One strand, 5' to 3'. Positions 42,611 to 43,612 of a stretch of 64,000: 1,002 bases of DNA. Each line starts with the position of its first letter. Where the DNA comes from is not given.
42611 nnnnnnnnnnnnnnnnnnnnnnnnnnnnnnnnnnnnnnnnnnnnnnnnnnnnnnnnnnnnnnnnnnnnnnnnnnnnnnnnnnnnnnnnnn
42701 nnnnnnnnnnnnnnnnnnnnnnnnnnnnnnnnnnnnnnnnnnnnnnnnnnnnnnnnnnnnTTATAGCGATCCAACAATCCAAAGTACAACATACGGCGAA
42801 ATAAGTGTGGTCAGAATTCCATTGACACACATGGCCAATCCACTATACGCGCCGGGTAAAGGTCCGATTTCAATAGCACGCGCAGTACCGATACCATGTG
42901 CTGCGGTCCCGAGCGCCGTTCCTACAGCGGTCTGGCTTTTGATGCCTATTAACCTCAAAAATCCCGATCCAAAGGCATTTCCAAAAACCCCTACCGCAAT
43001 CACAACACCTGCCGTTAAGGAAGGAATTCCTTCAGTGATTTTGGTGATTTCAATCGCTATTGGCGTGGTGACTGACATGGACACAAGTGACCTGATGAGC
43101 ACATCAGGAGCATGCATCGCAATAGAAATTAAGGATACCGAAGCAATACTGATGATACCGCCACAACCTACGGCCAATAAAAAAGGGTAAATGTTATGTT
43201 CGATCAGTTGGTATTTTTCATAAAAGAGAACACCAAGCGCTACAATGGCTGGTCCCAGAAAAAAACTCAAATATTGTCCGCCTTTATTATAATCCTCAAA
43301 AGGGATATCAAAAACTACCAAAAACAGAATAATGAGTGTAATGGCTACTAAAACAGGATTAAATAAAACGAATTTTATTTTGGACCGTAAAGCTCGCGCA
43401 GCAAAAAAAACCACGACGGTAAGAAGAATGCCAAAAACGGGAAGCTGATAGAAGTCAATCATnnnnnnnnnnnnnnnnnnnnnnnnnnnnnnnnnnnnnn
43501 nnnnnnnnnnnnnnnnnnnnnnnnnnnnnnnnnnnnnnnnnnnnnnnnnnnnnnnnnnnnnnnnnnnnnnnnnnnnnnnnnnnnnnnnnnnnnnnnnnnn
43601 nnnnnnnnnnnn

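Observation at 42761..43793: LrgA/LrgB pair embedded inside the sialic-acid operon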

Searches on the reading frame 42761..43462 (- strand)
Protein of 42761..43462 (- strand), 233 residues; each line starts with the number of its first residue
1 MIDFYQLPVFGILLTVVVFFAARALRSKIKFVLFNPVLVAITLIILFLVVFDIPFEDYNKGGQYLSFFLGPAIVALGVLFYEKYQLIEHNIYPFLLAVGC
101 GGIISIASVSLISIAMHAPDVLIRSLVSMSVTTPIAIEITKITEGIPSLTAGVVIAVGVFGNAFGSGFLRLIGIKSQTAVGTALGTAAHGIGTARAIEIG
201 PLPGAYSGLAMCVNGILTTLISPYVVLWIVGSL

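Call 4: search_protein_families(library=pfam, proteins=[window:42761-43462:-])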
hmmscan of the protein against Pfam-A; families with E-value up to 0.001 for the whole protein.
window:42761-43462:- (233 aa): 1 family
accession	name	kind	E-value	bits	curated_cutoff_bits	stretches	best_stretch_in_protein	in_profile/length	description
PF04172.21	LrgB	-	3.1e-70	236.3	25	1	15-226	1-212/214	LrgB-like family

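Call 5: search_protein_families(library=ncbifam, proteins=[window:42761-43462:-])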
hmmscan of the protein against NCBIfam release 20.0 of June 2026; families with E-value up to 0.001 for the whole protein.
window:42761-43462:- (233 aa): 3 families
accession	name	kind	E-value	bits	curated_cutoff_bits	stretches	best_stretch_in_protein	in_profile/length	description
TIGR00659.1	TIGR00659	equivalog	1.5e-58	198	249.7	1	12-227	8-223/226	CidB/LrgB family autolysis modulator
NF007983.0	PRK10711.1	equivalog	1.9e-47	162.1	267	1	11-227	8-224/231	CidB/LrgB family autolysis modulator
NF003291.0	PRK04288.1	equivalog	1.9e-38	132.1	264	1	7-227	9-230/233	antiholin-like protein LrgB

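Call 28: find_related_loci(query=window:42761-43462:-, collection=genome_contigs, flank=10000)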
Query window:42761-43462:- (233 aa) in genome_contigs; peptide patterns used: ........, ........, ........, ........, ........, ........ (x = any residue, [..] = any of these).
222 stretches matched a pattern; 32 encode a relative of the query (tblastn E <= 1e-3); 32 distinct loci.
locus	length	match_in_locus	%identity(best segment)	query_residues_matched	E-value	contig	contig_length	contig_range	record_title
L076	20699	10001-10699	94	1-233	3e-141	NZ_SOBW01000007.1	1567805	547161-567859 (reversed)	Gelidibacter sediminis strain DSM 28135 Ga0170425_101, whole genome shotgun sequence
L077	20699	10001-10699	94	1-233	5e-141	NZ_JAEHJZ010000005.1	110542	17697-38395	Gelidibacter salicanalis strain PAMC21136 21136_contig_5, whole genome shotgun sequence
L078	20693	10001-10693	82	1-231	2e-124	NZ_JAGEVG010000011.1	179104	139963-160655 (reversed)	Gelidibacter pelagius strain DF109 scaffold_11_length=179105, whole genome shotgun sequence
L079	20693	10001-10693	80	1-231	1e-121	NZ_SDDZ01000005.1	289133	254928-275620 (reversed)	Gelidibacter gilvus strain IC158 NODE_6_length_289133_cov_144.286, whole genome shotgun sequence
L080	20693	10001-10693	81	1-231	1e-120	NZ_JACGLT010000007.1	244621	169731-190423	Gelidibacter maritimus strain F6074 scaffold_7, whole genome shotgun sequence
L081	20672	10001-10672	83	1-224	2e-120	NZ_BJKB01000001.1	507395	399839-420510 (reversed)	Gelidibacter japonicus strain Bio7-1 Scaffold1, whole genome shotgun sequence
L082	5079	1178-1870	79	1-231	9e-120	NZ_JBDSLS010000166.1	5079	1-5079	MAG: Gelidibacter sp. isolate cluster1_bin.375 k127_7123974, whole genome shotgun sequence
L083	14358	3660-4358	79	1-233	7e-118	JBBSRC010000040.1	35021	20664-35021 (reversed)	MAG: Flavobacteriales bacterium isolate SVL1_sbin.27 SVL1_sbin.27_K_923817_L_35021_cov_48.2694, whole genome shotgun seq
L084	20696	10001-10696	77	1-232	2e-117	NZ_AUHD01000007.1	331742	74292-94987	Gelidibacter mesophilus DSM 14095 G525DRAFT_scaffold00006.6_C, whole genome shotgun sequence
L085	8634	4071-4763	77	1-231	7e-117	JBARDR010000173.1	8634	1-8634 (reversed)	MAG: Gelidibacter sp. isolate MFD06569_ilm_asm_bin2 k127_40664, whole genome shotgun sequence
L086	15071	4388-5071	73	1-228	9e-110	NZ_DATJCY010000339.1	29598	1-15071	MAG: Gelidibacter sp. isolate SMAG_U15393 k141_74260, whole genome shotgun sequence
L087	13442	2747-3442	59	1-232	2e-89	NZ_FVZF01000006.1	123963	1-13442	Salegentibacter salarius strain DSM 23401, whole genome shotgun sequence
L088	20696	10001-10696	59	1-232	8e-89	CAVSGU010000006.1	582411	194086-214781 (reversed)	MAG: uncultured Flavobacteriaceae bacterium isolate MFD05684.bin.1.46 genome assembly, contig: contig_55835, whole genom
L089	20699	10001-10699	59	1-233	2e-88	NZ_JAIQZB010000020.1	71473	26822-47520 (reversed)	Salegentibacter lacus strain LM13S 20, whole genome shotgun sequence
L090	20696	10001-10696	58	1-232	4e-88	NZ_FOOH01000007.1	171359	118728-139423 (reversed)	Salegentibacter agarivorans strain DSM 23515, whole genome shotgun sequence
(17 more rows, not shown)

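Call 41: search_solved_structures(query=window:42761-43462:-, max_evalue=1)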
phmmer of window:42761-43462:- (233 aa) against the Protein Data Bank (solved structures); distinct sequences matched with E-value up to 1: 4.
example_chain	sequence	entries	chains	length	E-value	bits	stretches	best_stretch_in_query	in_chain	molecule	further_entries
1ihp_A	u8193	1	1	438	0.2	14.6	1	57-105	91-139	PHYTASE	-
3k4p_A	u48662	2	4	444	0.2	14.5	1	57-105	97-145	3-phytase A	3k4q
1sk8_A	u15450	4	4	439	0.63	12.9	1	57-106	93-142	3-phytase A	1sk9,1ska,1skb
1qwo_A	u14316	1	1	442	0.64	12.9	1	57-106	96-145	phytase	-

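Call 56: find_homologous_proteins(query=window:42761-43462:-, max_evalue=1e-10)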
Query window:42761-43462:- (233 aa): 3577 proteins with E <= 1e-10 among 6953 candidates; the best 120 are listed.
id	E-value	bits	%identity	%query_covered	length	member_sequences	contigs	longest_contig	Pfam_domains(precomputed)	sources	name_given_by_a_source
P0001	2.3e-135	467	96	100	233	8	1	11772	PF04172.22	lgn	-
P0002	1.2e-131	455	94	100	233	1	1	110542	PF04172.22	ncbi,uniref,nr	ncbi:LrgB family protein [Gelidibacter salicanalis]|uniref:LrgB family protein n=1 Tax=Gelidibacter 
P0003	4.9e-130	450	93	100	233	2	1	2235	PF04172.22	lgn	-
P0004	5.5e-128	443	91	100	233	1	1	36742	PF04172.22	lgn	-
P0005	2.9e-116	405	81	99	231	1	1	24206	PF04172.22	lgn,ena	-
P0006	1.2e-115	403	82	99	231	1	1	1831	PF04172.22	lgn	-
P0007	1.7e-115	402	82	99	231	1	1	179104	PF04172.22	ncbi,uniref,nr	ncbi:LrgB family protein [Gelidibacter pelagius]|uniref:LrgB family protein n=1 Tax=Gelidibacter pel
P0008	1.7e-115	402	82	99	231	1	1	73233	PF04172.22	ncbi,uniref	ncbi:LrgB family protein [Gelidibacter japonicus]|uniref:LrgB family protein n=1 Tax=Gelidibacter ja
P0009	2.1e-115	402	80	100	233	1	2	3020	PF04172.22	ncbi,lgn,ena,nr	ncbi:MAG: LrgB family protein [Ignavibacteriae bacterium]|nr:LrgB family protein [Ignavibacteriota b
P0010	4.3e-115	401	82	99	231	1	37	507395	PF04172.22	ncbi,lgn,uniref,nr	ncbi:LrgB family protein [Gelidibacter japonicus]|uniref:LrgB family protein n=1 Tax=Gelidibacter ja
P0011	6.1e-115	401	82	99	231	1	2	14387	PF04172.22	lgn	-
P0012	6.2e-115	401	82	99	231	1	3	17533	PF04172.22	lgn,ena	-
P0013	1.1e-114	400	82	99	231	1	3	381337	PF04172.22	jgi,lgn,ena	jgi:predicted murein hydrolase (TIGR00659 family)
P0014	1.5e-114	399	82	99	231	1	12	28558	PF04172.22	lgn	-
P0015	1.7e-114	399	82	99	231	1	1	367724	PF04172.22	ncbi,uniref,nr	ncbi:LrgB family protein [Gelidibacter japonicus]|uniref:LrgB family protein n=1 Tax=Gelidibacter ja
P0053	1.0e-100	354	73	99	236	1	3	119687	PF04172.22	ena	-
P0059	1.4e-97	344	69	99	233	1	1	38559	PF04172.22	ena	-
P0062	4.9e-97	342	71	99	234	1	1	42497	PF04172.22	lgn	-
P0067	2.9e-96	340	69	99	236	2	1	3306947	PF04172.22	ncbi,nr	ncbi:putative murein hydrolase (TIGR00659 family) [Flavobacteriaceae bacterium MAR_2010_105]|nr:puta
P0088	7.0e-88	312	63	99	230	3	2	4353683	PF04172.22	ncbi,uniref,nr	ncbi:LrgB family protein [Antarcticibacterium flavum]|uniref:LrgB family protein n=1 Tax=Antarcticib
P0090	1.8e-87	311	64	100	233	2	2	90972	PF04172.22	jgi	-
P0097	2.0e-85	304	64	97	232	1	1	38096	PF04172.22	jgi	-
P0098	4.0e-85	303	61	99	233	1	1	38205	PF04172.22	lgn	-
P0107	1.8e-82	294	60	99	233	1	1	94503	PF04172.22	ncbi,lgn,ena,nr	ncbi:MAG: murein hydrolase effector protein LrgB [Flavobacteriaceae bacterium]|nr:MAG: murein hydrol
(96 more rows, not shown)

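Call 57: find_encoding_contigs(protein=P0067, flank=10000, max_places=2)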
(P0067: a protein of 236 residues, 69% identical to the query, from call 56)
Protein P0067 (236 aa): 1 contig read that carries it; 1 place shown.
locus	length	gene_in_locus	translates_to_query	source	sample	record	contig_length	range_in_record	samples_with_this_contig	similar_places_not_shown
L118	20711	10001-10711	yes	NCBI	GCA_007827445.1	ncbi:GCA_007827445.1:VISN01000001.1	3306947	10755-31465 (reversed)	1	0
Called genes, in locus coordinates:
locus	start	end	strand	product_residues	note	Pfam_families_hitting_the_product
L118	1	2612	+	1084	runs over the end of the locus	PF13620:CarboxypepD_reg, PF13715:CarbopepD_reg_2, PF07715:Plug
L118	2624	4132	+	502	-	PF14322:SusD-like_3, PF07980:SusD_RagB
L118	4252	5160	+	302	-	PF00701:DHDPS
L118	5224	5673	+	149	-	PF04074:DUF386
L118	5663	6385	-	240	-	PF00392:GntR, PF08279:HTH_11 (faint), PF07729:FCD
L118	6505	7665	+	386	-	PF07221:GlcNAc_2-epim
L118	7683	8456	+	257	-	PF02633:Creatininase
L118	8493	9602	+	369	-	PF24316:Tli3 (faint), PF13859:BNR_3, PF13088:BNR_2, PF25852:DUF6242_C (faint), PF02012:BNR (faint), PF15902:Sortilin-Vps10 (weak)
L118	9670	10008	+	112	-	PF03788:LrgA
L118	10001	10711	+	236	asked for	PF04172:LrgB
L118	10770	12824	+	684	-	PF00657:Lipase_GDSL, PF13472:Lipase_GDSL_2, PF03629:SASA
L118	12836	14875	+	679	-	PF02838:Glyco_hydro_20b, PF00728:Glyco_hydro_20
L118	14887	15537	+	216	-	PF00657:Lipase_GDSL, PF13472:Lipase_GDSL_2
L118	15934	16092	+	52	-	-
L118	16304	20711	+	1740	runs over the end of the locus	PF20009:GEVED, PF13859:BNR_3, PF13088:BNR_2, PF20009:GEVED, PF13088:BNR_2, PF13859:BNR_3, PF02494:HYR, PF18962:Por_Secre_tail, +2 more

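Call 58: find_encoding_contigs(protein=P0088, flank=10000, max_places=2)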
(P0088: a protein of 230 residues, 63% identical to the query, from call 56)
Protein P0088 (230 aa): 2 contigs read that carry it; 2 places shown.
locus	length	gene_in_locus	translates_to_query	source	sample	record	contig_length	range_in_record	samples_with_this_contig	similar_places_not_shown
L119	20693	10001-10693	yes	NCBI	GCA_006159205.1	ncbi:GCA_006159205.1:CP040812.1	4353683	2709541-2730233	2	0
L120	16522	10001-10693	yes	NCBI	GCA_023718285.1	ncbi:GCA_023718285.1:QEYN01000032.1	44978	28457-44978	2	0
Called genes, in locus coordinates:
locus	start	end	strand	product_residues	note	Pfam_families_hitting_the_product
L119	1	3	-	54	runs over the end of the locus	-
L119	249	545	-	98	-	-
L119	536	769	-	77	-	-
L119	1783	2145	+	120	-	PF03965:Penicillinase_R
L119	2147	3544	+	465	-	PF05569:Peptidase_M56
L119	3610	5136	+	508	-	PF05569:Peptidase_M56, PF03544:TonB_C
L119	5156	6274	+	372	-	PF13424:TPR_12 (faint), PF13428:TPR_14 (faint), PF00515:TPR_1 (faint), PF07719:TPR_2 (faint), PF13174:TPR_6 (faint), PF13181:TPR_8 (faint), PF12895:ANAPC3 (weak), PF13414:TPR_11 (weak), +7 more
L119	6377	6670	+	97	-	PF09907:HigB_toxin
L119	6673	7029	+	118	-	PF01381:HTH_3 (weak)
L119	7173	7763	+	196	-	-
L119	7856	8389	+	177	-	-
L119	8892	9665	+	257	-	PF02633:Creatininase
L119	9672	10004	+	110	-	PF03788:LrgA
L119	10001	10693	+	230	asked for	PF04172:LrgB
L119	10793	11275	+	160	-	-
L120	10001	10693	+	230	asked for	PF04172:LrgB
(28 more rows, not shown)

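Call 59: find_encoding_contigs(protein=P0062, flank=10000, max_places=2)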
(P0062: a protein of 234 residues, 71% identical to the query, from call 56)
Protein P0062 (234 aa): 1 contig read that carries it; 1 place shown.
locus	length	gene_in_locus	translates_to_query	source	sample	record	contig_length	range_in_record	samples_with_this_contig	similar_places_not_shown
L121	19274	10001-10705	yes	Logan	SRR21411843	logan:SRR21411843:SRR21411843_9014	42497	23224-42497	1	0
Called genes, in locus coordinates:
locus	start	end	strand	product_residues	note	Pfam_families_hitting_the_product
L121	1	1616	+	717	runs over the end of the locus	PF00657:Lipase_GDSL, PF13472:Lipase_GDSL_2, PF03629:SASA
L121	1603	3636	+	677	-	PF02838:Glyco_hydro_20b, PF00728:Glyco_hydro_20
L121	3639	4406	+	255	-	PF02633:Creatininase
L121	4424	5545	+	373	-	PF24316:Tli3 (faint), PF13859:BNR_3, PF13088:BNR_2, PF15902:Sortilin-Vps10 (faint), PF02012:BNR (faint)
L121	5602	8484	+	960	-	PF01565:FAD_binding_4, PF02913:FAD-oxidase_C, PF13183:Fer4_8, PF13534:Fer4_17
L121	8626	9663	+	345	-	-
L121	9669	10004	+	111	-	PF03788:LrgA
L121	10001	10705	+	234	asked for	PF04172:LrgB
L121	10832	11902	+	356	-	PF00266:Aminotran_5, PF00155:Aminotran_1_2 (weak)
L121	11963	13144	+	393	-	-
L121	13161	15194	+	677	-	PF02838:Glyco_hydro_20b, PF00728:Glyco_hydro_20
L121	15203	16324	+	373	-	PF24316:Tli3 (faint), PF13859:BNR_3, PF15902:Sortilin-Vps10 (faint), PF13088:BNR_2, PF02012:BNR (faint)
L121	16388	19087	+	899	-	PF13415:Beta-prop_FBX42 (faint), PF24996:NANM, PF01344:Kelch_1 (faint), PF24681:Kelch_KLHDC2_KLHL20_DRC7, PF24981:Beta-prop_ATRN-LZTR1 (weak), PF07646:Kelch_2 (faint), PF24996:NANM, PF00474:SSF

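Call 61: search_protein_families(library=ncbifam, proteins=[L121:5602-8484:+, L121:8626-9663:+, L121:10832-11902:+, L121:11963-13144:+], max_evalue=0.01)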
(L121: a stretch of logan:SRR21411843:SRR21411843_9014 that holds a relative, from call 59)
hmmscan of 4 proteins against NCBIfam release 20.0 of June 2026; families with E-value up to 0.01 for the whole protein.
L121:5602-8484:+ (960 aa): 13 families
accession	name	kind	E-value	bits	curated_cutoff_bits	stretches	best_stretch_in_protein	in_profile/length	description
NF049975.1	2HglutDHaseYdiJ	equivalog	8.2e-191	636.3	1350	2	12-588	27-616/1018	D-2-hydroxyglutarate dehydrogenase YdiJ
NF008369.0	PRK11168.1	equivalog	3e-68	230.6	278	1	602-952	51-397/401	anaerobic glycerol-3-phosphate dehydrogenase subunit C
TIGR00387.1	glcD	equivalog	9.9e-68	228.8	567.9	2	232-510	144-413/413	glycolate oxidase subunit GlcD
TIGR03379.1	glycerol3P_GlpC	equivalog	2.9e-51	174.5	279.9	1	604-950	47-392/397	anaerobic glycerol-3-phosphate dehydrogenase subunit GlpC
NF008408.0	PRK11230.1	equivalog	1.8e-43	148.7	897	2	4-175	21-195/499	glycolate oxidase subunit GlcD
NF045670.1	quin_L_LdhH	equivalog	1.6e-33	115.9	800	1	602-942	347-692/706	L-lactate dehydrogenase (quinone) large subunit LdhH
NF008434.0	PRK11274.1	equivalog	2e-22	79.7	333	1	548-952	22-405/409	glycolate oxidase subunit GlcF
NF004898.0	PRK06259.1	equivalog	1.6e-12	46.8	385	1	551-943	130-471/488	fumarate reductase (CoM/CoB) subunit TfrB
NF008439.0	PRK11282.1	equivalog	6.9e-11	41.6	284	1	45-173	7-135/358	glycolate oxidase subunit GlcE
TIGR01678.1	FAD_lactone_ox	subfamily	1.8e-09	37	396.8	1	30-169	8-144/438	sugar 1,4-lactone oxidase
NF053785.1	DcplphribOxDprE1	equivalog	3e-09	36.6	500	1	40-180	18-153/449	decaprenylphosphoryl-beta-D-ribose oxidase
TIGR01676.1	GLDHase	equivalog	4.2e-05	22.5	458.25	1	32-151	57-174/541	L-galactonolactone dehydrogenase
TIGR00314.1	cdhA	equivalog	0.002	16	781.3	1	580-642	409-471/784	CO dehydrogenase/acetyl-CoA synthase complex subunit alpha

L121:8626-9663:+ (345 aa): 0 families

L121:10832-11902:+ (356 aa): 34 families (the best 25 are shown)
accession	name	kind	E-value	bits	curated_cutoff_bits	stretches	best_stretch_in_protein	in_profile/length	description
NF045640.1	AspGlyoxATaseBhcA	equivalog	4.7e-61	206.9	650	1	3-339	10-348/395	L-aspartate--glyoxylate aminotransferase BhcA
NF046070.1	PyrdoxPyrvTramin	equivalog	7.6e-60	202.7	600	1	3-355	11-363/369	pyridoxamine--pyruvate transaminase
TIGR03301.1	PhnW-AepZ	equivalog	8.2e-56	189.9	360.8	1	2-354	4-353/355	2-aminoethylphosphonate aminotransferase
TIGR02326.1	transamin_PhnW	equivalog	5.6e-44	150.7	400.8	1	2-313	8-320/363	2-aminoethylphosphonate--pyruvate transaminase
NF010006.0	PRK13479.1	equivalog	2.6e-42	145.2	296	1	2-301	10-307/369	2-aminoethylphosphonate--pyruvate transaminase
TIGR01977.1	am_tr_V_EF2568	hypoth_equivalog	8.4e-16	57.9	377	1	58-322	72-334/376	cysteine desulfurase family protein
TIGR04343.1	egtE_PLP_lyase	equivalog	1.5e-13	50.3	400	1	58-318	81-330/370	ergothioneine biosynthesis PLP-dependent enzyme EgtE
TIGR03402.1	FeS_nifS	equivalog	8.9e-12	44.4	530.75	1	91-193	106-206/379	cysteine desulfurase NifS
TIGR01979.1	sufS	subfamily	2.3e-11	43.2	475.1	1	72-203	108-239/403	SufS family cysteine desulfurase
TIGR03235.1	DNA_S_dndA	equivalog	9.8e-11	41.5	480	1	93-303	110-305/353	cysteine desulfurase DndA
NF002806.0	PRK02948.1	subfamily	1.2e-10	41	304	1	92-193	109-208/381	IscS subfamily cysteine desulfurase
TIGR01976.1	am_tr_V_VC1184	hypoth_equivalog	1.5e-09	37.6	352.35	1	88-211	124-245/401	cysteine desulfurase-like protein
NF010611.0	PRK14012.1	equivalog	3e-09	36.3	548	1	92-194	117-217/406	IscS subfamily cysteine desulfurase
TIGR01364.1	serC_1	equivalog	3.2e-09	36.2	443.6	1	17-264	32-264/358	phosphoserine transaminase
TIGR02006.1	IscS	equivalog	2.7e-08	33.3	643.2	1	92-195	113-214/402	IscS subfamily cysteine desulfurase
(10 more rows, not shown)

L121:11963-13144:+ (393 aa): 3 families
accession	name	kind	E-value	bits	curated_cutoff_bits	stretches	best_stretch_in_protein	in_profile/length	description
NF038032.1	CehA_McbA_metalo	domain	1.8e-20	73.6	80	2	117-380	53-276/315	CehA/McbA family metallohydrolase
NF005928.0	PRK07945.1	equivalog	0.0027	17.1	250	1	21-71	94-147/337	PHP domain-containing protein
NF006375.0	PRK08609.1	equivalog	0.0078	14.8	426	0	26-76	336-389/571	DNA polymerase/3'-5' exonuclease PolX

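Call 62: find_encoding_contigs(protein=P0059, flank=10000, max_places=2)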
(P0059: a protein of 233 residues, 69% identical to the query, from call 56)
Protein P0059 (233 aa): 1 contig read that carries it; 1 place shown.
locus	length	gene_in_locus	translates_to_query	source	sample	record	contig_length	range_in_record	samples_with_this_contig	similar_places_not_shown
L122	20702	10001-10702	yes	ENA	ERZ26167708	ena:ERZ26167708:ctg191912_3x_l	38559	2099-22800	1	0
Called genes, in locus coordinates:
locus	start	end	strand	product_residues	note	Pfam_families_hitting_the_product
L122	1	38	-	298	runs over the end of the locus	PF01551:Peptidase_M23, PF01476:LysM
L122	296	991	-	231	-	PF00596:Aldolase_II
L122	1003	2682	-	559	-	PF00370:FGGY_N, PF02782:FGGY_C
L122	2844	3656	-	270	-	PF01261:AP_endonuc_2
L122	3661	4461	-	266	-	PF00561:Abhydrolase_1, PF12146:Hydrolase_4, PF12697:Abhydrolase_6, PF03096:Ndr (weak)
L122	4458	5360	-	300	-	PF01261:AP_endonuc_2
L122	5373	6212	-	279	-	PF01261:AP_endonuc_2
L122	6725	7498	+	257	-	PF02311:AraC_binding, PF07883:Cupin_2 (weak)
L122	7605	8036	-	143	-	PF01797:Y1_Tnp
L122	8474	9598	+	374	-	PF24316:Tli3 (faint), PF13088:BNR_2, PF13859:BNR_3, PF15902:Sortilin-Vps10 (faint), PF02012:BNR (faint)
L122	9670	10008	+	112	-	PF03788:LrgA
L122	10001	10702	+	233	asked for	PF04172:LrgB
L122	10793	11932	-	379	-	PF16670:PI-PLC-C1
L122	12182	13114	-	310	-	PF00884:Sulfatase, PF01663:Phosphodiest, PF01676:Metalloenzyme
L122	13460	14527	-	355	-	PF08240:ADH_N, PF16912:Glu_dehyd_C, PF00107:ADH_zinc_N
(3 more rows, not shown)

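Call 63: find_encoding_contigs(protein=P0090, flank=10000, max_places=2)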
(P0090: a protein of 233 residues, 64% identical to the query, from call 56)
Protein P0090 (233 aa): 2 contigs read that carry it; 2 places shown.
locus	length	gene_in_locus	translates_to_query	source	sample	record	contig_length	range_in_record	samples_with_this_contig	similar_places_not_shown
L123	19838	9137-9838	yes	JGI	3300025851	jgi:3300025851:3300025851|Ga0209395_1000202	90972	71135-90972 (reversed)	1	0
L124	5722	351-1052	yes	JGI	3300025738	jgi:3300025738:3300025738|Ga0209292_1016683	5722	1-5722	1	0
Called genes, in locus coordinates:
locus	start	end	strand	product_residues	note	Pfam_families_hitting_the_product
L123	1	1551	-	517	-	?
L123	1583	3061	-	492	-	PF00884:Sulfatase, PF01663:Phosphodiest (faint), PF16347:SGSH_C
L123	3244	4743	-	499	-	PF00884:Sulfatase, PF01663:Phosphodiest (faint), PF02995:DUF229 (weak), PF16347:SGSH_C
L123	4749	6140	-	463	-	PF00884:Sulfatase, PF01663:Phosphodiest, PF16347:SGSH_C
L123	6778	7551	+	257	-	PF02633:Creatininase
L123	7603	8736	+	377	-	PF24316:Tli3 (faint), PF13088:BNR_2, PF13859:BNR_3, PF02012:BNR (faint), PF15902:Sortilin-Vps10 (weak)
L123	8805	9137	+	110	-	PF03788:LrgA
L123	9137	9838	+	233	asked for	PF04172:LrgB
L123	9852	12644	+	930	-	PF13859:BNR_3, PF21471:Reelin_subrepeat-B (faint), PF24316:Tli3 (faint), PF02012:BNR (faint), PF13088:BNR_2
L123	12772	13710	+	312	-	PF00701:DHDPS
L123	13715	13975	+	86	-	PF03083:MtN3_slv, PF04193:PQ-loop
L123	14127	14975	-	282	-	PF02311:AraC_binding (weak), PF07883:Cupin_2 (weak), PF12833:HTH_18, PF00165:HTH_AraC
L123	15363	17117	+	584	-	PF00884:Sulfatase, PF01663:Phosphodiest, PF16347:SGSH_C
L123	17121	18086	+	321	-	PF00389:2-Hacid_dh, PF02826:2-Hacid_dh_C, PF03446:NAD_binding_2 (weak)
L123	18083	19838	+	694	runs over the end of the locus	PF00657:Lipase_GDSL, PF13472:Lipase_GDSL_2, PF03629:SASA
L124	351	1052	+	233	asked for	PF04172:LrgB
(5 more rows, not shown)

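Call 64: find_encoding_contigs(protein=P0053, flank=10000, max_places=1)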
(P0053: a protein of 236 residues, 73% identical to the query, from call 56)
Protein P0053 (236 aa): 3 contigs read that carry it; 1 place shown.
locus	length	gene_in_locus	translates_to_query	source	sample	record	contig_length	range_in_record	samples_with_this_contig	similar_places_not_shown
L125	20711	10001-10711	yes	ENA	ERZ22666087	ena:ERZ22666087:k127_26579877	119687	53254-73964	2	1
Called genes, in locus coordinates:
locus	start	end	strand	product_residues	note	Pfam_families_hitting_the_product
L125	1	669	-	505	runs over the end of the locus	PF14322:SusD-like_3, PF07980:SusD_RagB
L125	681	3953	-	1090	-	PF13620:CarboxypepD_reg, PF13715:CarbopepD_reg_2, PF07715:Plug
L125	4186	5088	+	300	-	PF00701:DHDPS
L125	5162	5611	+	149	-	PF04074:DUF386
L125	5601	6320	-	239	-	PF00392:GntR, PF07729:FCD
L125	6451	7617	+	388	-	PF07221:GlcNAc_2-epim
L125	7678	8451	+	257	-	PF02633:Creatininase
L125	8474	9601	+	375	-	PF24316:Tli3 (faint), PF13859:BNR_3, PF25852:DUF6242_C (faint), PF13088:BNR_2, PF15902:Sortilin-Vps10 (faint), PF02012:BNR (faint)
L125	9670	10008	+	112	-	PF03788:LrgA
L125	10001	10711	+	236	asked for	PF04172:LrgB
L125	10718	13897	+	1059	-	PF02837:Glyco_hydro_2_N, PF22666:Glyco_hydro_2_N2 (weak), PF00703:Glyco_hydro_2, PF02836:Glyco_hydro_2_C, PF16353:LacZ_4, PF02929:Bgal_small_N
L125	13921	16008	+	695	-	PF00657:Lipase_GDSL, PF13472:Lipase_GDSL_2, PF03629:SASA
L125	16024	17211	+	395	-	PF02065:Melibiase, PF16499:Melibiase_2, PF17450:Melibiase_2_C, PF17801:Melibiase_C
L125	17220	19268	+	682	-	PF02838:Glyco_hydro_20b, PF14845:Glycohydro_20b2 (faint), PF00728:Glyco_hydro_20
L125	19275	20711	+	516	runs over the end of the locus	PF03629:SASA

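Call 65: find_encoding_contigs(protein=P0097, flank=10000, max_places=1)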
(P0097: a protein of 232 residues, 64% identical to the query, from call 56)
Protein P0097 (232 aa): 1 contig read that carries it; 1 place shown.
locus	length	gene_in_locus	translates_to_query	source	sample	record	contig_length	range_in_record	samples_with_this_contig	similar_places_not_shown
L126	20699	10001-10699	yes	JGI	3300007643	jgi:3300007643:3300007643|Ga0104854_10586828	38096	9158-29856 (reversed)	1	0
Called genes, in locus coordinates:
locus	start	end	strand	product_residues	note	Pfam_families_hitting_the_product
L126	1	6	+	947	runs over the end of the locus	PF09990:DUF2231, PF07635:PSCyt1, PF07583:PSCyt2, PF07587:PSD1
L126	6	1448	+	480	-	PF07394:DUF1501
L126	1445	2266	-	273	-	PF06439:3keto-disac_hyd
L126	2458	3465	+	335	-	PF08240:ADH_N, PF16912:Glu_dehyd_C, PF01262:AlaDh_PNT_C (weak), PF00107:ADH_zinc_N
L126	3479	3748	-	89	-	PF06906:DUF1272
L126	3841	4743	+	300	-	PF00701:DHDPS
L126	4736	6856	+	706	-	PF00657:Lipase_GDSL, PF13472:Lipase_GDSL_2, PF03629:SASA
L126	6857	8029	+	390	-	PF07221:GlcNAc_2-epim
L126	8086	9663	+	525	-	PF14873:BNR_assoc_N, PF24316:Tli3 (faint), PF13859:BNR_3, PF13088:BNR_2, PF02012:BNR (faint)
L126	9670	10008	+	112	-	PF03788:LrgA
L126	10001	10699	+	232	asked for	PF04172:LrgB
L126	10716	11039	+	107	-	-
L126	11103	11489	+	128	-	PF05721:PhyH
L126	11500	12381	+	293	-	PF05721:PhyH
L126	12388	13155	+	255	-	PF02633:Creatininase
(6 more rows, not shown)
